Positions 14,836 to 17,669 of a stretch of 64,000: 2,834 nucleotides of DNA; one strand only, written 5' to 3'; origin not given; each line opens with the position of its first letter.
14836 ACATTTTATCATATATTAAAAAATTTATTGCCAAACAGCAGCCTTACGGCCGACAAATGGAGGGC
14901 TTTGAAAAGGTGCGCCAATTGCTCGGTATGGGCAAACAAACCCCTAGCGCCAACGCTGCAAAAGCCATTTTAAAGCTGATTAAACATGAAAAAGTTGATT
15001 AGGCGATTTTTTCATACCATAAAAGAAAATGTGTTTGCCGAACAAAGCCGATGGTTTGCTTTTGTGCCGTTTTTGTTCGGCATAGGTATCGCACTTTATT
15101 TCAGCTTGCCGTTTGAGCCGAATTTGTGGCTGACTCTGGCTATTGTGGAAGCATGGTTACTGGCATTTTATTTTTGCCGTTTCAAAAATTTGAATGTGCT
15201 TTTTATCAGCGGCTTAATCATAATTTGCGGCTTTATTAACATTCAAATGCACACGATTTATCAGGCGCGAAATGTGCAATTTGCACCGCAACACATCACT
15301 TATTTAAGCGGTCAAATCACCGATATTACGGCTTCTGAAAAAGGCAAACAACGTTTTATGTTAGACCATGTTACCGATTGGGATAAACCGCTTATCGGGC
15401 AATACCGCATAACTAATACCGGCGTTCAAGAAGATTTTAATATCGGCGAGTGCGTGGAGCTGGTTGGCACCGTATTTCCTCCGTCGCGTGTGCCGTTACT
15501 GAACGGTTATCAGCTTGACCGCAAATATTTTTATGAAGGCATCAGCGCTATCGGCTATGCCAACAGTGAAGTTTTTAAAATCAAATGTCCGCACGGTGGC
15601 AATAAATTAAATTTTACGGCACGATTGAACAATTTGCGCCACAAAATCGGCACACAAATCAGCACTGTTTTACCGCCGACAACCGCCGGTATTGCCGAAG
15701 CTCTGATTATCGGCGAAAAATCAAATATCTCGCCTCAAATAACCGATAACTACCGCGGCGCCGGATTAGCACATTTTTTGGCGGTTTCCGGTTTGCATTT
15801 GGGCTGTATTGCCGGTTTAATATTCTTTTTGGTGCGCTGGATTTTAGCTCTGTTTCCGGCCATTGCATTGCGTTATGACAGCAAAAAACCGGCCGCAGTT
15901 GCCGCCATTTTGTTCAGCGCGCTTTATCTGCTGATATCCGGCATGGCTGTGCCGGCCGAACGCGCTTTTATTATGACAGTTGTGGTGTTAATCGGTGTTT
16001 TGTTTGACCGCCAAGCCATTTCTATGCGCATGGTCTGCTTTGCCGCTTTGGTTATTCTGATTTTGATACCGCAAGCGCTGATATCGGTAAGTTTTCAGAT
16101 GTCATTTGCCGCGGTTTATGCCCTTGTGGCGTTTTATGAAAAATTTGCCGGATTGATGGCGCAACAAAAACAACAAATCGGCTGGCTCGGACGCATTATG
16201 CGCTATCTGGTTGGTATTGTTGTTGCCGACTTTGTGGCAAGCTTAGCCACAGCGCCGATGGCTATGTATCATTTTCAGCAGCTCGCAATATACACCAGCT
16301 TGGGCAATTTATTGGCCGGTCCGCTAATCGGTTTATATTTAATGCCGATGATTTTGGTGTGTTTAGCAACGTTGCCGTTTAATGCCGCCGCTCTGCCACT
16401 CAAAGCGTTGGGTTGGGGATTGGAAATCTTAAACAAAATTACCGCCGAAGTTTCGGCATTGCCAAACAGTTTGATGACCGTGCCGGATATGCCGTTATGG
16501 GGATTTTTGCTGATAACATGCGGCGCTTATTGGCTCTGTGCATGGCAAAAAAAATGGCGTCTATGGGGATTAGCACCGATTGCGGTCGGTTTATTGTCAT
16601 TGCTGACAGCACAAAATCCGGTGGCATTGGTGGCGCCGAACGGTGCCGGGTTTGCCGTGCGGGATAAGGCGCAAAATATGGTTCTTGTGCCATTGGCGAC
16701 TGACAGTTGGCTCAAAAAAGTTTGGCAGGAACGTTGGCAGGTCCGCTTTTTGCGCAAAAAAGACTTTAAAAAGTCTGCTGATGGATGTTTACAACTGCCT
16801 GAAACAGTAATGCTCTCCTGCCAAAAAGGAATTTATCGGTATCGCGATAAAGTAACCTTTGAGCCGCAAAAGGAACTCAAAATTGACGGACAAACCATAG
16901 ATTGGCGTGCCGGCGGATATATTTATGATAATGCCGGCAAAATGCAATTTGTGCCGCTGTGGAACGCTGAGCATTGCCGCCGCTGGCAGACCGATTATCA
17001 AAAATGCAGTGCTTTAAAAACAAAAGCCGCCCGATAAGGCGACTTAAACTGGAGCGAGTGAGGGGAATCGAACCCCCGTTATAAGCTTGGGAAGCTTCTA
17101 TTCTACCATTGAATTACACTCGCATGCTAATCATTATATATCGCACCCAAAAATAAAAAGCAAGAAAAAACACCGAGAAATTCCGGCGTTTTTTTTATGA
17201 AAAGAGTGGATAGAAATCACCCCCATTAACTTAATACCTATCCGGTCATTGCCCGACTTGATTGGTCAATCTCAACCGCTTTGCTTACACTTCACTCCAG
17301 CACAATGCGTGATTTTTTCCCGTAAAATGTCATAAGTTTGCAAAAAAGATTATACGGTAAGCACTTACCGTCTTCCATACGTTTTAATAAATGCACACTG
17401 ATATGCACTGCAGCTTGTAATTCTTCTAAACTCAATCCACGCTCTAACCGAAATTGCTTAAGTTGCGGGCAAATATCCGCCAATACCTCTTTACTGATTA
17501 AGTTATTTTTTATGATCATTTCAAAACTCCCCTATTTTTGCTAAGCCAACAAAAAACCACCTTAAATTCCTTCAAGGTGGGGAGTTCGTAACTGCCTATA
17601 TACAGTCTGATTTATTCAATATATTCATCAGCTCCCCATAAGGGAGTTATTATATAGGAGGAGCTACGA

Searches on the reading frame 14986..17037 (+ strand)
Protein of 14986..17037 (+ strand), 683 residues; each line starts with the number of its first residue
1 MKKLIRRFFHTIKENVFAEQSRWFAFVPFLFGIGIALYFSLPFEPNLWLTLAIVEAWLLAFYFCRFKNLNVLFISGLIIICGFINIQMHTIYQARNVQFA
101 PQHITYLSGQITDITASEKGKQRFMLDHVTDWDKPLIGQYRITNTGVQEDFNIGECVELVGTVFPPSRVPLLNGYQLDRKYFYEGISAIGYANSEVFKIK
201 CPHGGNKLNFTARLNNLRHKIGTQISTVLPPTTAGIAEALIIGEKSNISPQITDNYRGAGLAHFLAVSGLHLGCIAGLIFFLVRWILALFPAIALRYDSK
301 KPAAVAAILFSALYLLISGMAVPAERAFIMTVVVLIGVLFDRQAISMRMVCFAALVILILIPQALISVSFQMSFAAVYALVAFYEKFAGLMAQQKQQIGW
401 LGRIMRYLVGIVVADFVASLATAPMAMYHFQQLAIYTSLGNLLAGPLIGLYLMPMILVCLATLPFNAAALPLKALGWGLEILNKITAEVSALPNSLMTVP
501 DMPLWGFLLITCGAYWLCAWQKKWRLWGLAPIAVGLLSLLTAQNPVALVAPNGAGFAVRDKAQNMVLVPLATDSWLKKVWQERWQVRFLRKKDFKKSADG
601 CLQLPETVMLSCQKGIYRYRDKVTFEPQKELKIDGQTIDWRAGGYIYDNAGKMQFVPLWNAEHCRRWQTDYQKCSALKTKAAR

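Call 61: search_protein_families(library=pfam, proteins=[window:14986-17037:+], max_evalue=0.001)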
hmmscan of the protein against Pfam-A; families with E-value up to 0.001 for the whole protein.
window:14986-17037:+ (683 aa): 2 families
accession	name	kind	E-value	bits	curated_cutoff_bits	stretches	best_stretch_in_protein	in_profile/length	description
PF03772.21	Competence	-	6.7e-63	213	23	1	240-523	1-269/270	Competence protein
PF13567.11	DUF4131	-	1e-08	35.5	31.6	1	45-194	5-161/165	Domain of unknown function (DUF4131)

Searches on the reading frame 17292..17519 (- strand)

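Call 105: search_protein_families(library=pfam, proteins=[window:17292-17519:-], max_evalue=0.01)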
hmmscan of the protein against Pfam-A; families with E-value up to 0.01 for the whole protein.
window:17292-17519:- (75 aa): 3 families
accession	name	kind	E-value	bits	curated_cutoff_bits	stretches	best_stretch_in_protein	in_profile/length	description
PF13413.12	HTH_25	-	5e-07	29.9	24.6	1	19-52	1-34/62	Helix-turn-helix domain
PF13560.12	HTH_31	-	8.5e-07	29.6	27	1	19-67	5-55/64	Helix-turn-helix domain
PF01381.28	HTH_3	-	0.00021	21.7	23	1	20-54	1-36/55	Helix-turn-helix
